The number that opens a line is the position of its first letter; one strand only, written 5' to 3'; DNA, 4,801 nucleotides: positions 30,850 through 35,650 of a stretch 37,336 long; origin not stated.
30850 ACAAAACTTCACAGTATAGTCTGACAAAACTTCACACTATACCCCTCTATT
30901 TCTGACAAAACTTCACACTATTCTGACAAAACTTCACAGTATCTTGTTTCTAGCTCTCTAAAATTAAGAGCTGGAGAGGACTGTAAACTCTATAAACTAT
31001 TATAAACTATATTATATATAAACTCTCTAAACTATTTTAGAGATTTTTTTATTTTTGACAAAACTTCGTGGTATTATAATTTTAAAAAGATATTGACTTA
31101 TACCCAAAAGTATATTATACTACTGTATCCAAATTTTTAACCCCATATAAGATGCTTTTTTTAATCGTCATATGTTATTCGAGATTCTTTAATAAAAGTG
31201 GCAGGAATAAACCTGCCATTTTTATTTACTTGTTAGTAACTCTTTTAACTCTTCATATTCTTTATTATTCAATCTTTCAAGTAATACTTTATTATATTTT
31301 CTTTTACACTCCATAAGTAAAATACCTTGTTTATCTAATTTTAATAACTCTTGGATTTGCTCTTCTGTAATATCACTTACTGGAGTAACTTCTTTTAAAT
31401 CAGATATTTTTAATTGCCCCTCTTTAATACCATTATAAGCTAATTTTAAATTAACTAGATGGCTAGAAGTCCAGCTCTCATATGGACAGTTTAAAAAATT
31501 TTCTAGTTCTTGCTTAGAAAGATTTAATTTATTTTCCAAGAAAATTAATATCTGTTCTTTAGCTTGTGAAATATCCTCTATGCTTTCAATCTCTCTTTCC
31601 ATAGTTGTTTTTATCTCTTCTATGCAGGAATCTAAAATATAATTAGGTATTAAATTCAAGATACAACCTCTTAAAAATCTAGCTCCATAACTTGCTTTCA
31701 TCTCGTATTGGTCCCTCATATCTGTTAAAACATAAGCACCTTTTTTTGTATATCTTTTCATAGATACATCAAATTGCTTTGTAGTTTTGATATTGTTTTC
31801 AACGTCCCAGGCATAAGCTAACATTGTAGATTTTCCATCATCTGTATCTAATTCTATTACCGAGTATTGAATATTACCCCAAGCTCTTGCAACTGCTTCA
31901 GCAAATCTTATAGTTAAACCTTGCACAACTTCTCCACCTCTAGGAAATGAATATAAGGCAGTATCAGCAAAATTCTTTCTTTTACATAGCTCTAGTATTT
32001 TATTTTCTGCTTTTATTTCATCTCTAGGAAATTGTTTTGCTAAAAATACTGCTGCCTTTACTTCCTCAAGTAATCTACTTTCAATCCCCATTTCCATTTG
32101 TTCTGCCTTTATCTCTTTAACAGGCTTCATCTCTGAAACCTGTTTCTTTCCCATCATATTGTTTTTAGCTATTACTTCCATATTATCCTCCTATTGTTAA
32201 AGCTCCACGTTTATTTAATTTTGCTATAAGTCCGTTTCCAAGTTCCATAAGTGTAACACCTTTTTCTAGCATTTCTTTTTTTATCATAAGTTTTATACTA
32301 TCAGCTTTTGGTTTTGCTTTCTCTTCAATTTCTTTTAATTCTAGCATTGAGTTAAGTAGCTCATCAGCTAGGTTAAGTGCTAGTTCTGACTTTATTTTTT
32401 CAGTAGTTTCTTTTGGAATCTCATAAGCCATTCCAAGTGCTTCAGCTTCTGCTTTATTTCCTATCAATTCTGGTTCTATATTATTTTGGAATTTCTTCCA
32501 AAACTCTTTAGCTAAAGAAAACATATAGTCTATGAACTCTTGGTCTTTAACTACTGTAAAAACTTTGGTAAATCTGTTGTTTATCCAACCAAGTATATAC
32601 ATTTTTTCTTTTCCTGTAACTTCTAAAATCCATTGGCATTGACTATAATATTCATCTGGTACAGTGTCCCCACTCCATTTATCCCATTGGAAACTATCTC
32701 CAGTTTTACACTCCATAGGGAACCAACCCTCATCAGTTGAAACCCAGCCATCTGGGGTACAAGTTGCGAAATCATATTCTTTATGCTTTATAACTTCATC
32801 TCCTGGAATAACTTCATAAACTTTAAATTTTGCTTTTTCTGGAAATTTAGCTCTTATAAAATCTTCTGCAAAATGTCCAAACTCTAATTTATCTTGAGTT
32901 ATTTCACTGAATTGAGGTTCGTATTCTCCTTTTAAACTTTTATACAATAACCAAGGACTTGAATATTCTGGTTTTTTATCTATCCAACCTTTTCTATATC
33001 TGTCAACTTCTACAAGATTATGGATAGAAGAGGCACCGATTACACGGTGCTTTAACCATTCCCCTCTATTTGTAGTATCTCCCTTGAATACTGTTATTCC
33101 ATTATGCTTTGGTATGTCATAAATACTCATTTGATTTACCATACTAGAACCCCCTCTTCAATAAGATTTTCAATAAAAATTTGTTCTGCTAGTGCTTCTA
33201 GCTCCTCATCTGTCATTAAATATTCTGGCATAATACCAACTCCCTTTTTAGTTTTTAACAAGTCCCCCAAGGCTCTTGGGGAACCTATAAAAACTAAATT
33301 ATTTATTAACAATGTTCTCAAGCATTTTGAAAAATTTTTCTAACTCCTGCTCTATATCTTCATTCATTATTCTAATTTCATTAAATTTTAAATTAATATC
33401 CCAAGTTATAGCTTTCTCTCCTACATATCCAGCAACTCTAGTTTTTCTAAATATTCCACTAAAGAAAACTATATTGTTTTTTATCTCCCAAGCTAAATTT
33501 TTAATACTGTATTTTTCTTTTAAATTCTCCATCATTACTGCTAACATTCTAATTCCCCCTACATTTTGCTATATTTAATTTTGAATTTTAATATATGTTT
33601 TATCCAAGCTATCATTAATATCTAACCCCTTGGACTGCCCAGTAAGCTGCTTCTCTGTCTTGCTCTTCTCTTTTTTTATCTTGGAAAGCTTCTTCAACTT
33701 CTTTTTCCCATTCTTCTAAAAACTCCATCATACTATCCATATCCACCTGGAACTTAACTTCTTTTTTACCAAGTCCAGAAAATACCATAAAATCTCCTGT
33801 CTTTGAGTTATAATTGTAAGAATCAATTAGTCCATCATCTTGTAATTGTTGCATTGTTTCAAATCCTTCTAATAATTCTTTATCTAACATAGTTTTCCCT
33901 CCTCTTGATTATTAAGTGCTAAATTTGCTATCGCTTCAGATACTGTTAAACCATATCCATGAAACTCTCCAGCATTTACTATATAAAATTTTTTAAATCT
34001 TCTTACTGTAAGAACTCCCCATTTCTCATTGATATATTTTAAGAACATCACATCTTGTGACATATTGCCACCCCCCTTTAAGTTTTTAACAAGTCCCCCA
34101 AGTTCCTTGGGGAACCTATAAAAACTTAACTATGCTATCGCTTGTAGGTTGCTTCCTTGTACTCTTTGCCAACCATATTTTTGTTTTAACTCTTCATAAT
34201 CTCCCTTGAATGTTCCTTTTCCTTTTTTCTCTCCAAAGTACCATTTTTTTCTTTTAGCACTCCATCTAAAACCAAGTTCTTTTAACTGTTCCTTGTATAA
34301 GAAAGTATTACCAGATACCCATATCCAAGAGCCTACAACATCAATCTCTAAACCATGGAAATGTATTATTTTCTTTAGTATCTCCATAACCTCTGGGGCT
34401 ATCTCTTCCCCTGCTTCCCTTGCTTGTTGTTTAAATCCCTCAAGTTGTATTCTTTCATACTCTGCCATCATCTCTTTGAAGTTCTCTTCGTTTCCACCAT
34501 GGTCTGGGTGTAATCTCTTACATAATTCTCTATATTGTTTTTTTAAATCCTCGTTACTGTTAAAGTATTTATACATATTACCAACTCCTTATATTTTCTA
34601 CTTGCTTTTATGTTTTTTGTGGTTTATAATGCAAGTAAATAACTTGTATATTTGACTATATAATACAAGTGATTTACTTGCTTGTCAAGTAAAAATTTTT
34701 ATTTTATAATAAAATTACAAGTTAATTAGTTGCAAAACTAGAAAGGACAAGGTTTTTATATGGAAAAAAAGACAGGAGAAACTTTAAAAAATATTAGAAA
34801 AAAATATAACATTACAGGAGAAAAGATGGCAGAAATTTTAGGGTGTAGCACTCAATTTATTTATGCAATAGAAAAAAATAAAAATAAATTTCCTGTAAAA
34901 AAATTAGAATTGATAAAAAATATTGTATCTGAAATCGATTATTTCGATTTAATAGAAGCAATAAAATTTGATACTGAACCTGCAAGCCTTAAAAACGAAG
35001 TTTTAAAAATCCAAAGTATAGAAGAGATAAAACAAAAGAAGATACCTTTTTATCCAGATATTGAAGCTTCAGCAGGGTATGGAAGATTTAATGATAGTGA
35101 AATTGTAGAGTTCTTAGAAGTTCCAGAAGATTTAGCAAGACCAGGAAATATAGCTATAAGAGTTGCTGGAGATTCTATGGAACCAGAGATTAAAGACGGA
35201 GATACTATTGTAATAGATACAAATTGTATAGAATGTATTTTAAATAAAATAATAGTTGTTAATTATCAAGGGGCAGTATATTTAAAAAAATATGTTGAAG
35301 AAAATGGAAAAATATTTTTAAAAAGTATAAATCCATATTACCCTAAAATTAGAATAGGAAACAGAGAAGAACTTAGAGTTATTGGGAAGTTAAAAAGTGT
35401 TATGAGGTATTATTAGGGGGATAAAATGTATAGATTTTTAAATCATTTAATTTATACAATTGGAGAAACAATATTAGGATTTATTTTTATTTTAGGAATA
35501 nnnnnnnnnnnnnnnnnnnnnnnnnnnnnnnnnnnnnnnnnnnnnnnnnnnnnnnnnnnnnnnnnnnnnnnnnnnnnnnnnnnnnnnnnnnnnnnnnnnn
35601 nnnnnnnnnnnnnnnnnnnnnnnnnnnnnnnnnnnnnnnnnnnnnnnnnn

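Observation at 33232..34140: Two near-identical 46-bp GC-cored palindromes placed exactly stop+4 and SD-17/18 within the early operon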

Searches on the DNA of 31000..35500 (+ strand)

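Call 8: search_dna_similar(query=window:31000-35500:+, collection=phages, mode=distant, max_rows=25)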
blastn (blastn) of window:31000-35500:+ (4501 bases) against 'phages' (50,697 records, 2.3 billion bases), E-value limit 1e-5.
Records with a match: 2; places in all: 2; records where one place covers at least 80% of the query: 0.
Best place of each record, by identity: 60-80% 2.
By first word of the organism name: Clostridium 2.
By host as written in the record: Clostridium tetani ATCC 453 2.
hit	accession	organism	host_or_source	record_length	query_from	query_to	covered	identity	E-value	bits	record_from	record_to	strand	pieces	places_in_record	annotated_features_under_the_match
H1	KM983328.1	Clostridium phage phiCT453B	Clostridium tetani ATCC 453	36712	659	1043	9%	65.2%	3e-8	68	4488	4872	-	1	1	hypothetical protein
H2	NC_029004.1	Clostridium phage phiCT453B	Clostridium tetani ATCC 453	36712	659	1043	9%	65.2%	3e-8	68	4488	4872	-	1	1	hypothetical protein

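Call 26: get_annotated_region(hit=H2, flank=5000)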
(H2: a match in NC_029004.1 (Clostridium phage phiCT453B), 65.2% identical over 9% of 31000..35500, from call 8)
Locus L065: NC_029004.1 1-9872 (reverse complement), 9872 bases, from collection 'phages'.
description: Clostridium phage phiCT453B, complete genome.
organism: Clostridium phage phiCT453B (NCBI taxid 1567013)
taxonomy: Viruses; Duplodnaviria; Heunggongvirae; Uroviricota; Caudoviricetes
host: Clostridium tetani ATCC 453; source: -; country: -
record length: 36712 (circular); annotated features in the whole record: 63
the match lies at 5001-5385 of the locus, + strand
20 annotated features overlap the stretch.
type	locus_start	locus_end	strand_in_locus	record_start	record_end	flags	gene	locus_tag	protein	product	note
CDS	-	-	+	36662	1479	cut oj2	-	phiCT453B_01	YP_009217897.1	integrase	Serine recombinase, similar to CTC02152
CDS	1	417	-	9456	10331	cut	-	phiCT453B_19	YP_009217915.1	radical SAM domain protein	-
CDS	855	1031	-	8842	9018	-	-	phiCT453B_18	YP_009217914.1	hypothetical protein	-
CDS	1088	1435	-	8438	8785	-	-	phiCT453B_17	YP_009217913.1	hypothetical protein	-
CDS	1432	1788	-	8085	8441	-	-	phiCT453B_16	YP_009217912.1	RusA-like Holliday junction resolvase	-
CDS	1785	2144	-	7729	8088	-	-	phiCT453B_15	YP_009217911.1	hypothetical protein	predicted phage protein, similar to CTC02138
CDS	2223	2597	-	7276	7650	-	-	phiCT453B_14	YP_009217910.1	hypothetical protein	hypothetical protein, similar to CTC01078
CDS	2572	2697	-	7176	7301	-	-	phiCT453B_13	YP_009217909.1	hypothetical protein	-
CDS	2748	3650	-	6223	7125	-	-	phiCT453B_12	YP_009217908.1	DnaD-like helicase loader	-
CDS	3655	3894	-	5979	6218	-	-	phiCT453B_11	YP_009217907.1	hypothetical protein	hypothetical protein, containing PRK05932 domain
CDS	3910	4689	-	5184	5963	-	-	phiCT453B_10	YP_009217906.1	exonuclease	-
CDS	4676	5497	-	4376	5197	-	-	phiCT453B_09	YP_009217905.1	hypothetical protein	-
CDS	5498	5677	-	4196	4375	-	-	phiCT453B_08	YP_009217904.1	hypothetical protein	-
CDS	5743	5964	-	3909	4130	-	-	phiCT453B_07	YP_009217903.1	hypothetical protein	-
CDS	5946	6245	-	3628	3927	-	-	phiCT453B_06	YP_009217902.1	RNA polymerase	-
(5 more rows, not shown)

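Call 38: search_rna_families(source=window, start=33180, end=34200, threshold=evalue, max_evalue=10, show_alignments=3)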
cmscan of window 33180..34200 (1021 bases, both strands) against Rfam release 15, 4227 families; matches with E-value up to 10: 11.
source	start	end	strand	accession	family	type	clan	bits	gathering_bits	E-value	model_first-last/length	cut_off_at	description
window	33257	33381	-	RF01470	rli38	Gene; sRNA;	-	25.3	49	0.51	1-150/150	no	Listeria sRNA rli38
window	33256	33350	-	RF01775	RsaOG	Gene; sRNA;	-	22.4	50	0.7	1-147/147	no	RNA S.aureus Orsay G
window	33258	33340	-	RF04181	rteR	Gene; sRNA;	-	20.2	72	2.7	1-84/84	no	rteR sRNA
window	34078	34129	-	RF03926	MIR1435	Gene; miRNA;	-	20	94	4.1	1-186/186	no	MIR1435 microRNA precursor family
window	33247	33298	-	RF03926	MIR1435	Gene; miRNA;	-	19.5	94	5.2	1-186/186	no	MIR1435 microRNA precursor family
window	33241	33302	-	RF04064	MIR5267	Gene; miRNA;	-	18.9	87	3.3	1-81/81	no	MIR5267 microRNA precursor family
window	34076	34129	-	RF03601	MIR7993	Gene; miRNA;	-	17.9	100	3.6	1-138/138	no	MIR7993 microRNA precursor family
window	34078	34131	+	RF03601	MIR7993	Gene; miRNA;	-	17.6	100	4.5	1-138/138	no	MIR7993 microRNA precursor family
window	33907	34007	+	RF01515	Afu_514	Gene; snRNA; snoRNA; CD-box;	-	15.9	39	2.8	1-106/106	no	A. fumigatus snoRNA Afu_514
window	33985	34075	-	RF02453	ncr952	Gene; sRNA;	-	15.4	100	1.1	1-143/143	no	Bacillus sRNA ncr952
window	33789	33843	-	RF00221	SNORD43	Gene; snRNA; snoRNA; CD-box;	CL00059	15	45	6.5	1-64/64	no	Small nucleolar RNA SNORD43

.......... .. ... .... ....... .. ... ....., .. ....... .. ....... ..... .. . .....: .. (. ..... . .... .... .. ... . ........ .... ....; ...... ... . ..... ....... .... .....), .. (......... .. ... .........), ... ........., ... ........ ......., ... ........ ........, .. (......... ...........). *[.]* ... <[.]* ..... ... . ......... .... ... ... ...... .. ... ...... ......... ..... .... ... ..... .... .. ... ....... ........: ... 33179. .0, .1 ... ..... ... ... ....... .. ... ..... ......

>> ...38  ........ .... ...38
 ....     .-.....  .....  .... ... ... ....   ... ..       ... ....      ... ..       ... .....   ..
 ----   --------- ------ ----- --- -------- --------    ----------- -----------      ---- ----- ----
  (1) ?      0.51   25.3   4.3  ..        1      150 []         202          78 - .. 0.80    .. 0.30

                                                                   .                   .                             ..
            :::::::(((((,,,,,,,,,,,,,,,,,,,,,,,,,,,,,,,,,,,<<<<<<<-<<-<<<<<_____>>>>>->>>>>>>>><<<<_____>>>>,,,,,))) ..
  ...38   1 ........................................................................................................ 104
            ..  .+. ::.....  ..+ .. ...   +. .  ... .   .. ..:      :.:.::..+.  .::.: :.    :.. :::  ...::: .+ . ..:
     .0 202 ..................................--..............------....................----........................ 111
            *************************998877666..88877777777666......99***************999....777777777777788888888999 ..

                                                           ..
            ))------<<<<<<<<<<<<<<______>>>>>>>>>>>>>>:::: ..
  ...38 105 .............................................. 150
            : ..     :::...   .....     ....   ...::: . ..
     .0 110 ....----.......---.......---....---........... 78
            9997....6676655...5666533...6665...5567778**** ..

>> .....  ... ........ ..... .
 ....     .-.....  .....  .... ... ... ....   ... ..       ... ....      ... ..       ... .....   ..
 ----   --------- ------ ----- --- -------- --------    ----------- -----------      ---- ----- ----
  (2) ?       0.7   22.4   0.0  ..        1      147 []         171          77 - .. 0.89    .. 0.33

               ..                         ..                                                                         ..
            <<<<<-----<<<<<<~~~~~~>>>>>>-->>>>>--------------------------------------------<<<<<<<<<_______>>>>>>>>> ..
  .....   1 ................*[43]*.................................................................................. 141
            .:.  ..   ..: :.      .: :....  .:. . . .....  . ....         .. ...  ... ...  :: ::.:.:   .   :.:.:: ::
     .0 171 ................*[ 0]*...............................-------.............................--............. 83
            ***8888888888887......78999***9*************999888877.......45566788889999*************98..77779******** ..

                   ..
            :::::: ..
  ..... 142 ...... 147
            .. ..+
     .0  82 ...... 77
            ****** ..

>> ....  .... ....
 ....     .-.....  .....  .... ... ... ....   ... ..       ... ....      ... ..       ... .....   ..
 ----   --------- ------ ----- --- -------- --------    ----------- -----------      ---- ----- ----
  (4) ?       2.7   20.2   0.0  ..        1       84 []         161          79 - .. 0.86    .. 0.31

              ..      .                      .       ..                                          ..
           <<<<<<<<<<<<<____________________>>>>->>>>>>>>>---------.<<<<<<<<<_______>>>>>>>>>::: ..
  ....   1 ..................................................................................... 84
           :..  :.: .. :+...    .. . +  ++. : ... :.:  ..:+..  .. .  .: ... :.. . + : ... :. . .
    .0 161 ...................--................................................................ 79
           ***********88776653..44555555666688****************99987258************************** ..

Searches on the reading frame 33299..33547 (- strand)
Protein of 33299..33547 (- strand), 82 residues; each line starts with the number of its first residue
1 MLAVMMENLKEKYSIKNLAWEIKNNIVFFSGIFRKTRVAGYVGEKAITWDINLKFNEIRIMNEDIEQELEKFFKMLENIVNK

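Call 10: search_protein_families(library=pfam, proteins=[window:33299-33547:-], max_evalue=0.01)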
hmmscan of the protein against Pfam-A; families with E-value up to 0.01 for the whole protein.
window:33299-33547:- (82 aa): 0 families

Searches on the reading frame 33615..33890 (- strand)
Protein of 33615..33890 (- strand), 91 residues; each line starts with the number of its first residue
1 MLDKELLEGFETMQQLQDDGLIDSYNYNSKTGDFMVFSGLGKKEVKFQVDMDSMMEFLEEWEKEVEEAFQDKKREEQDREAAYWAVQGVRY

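Call 10: search_protein_families(library=pfam, proteins=[window:33615-33890:-], max_evalue=0.01)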
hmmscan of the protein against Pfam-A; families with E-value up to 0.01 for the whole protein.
window:33615-33890:- (91 aa): 0 families
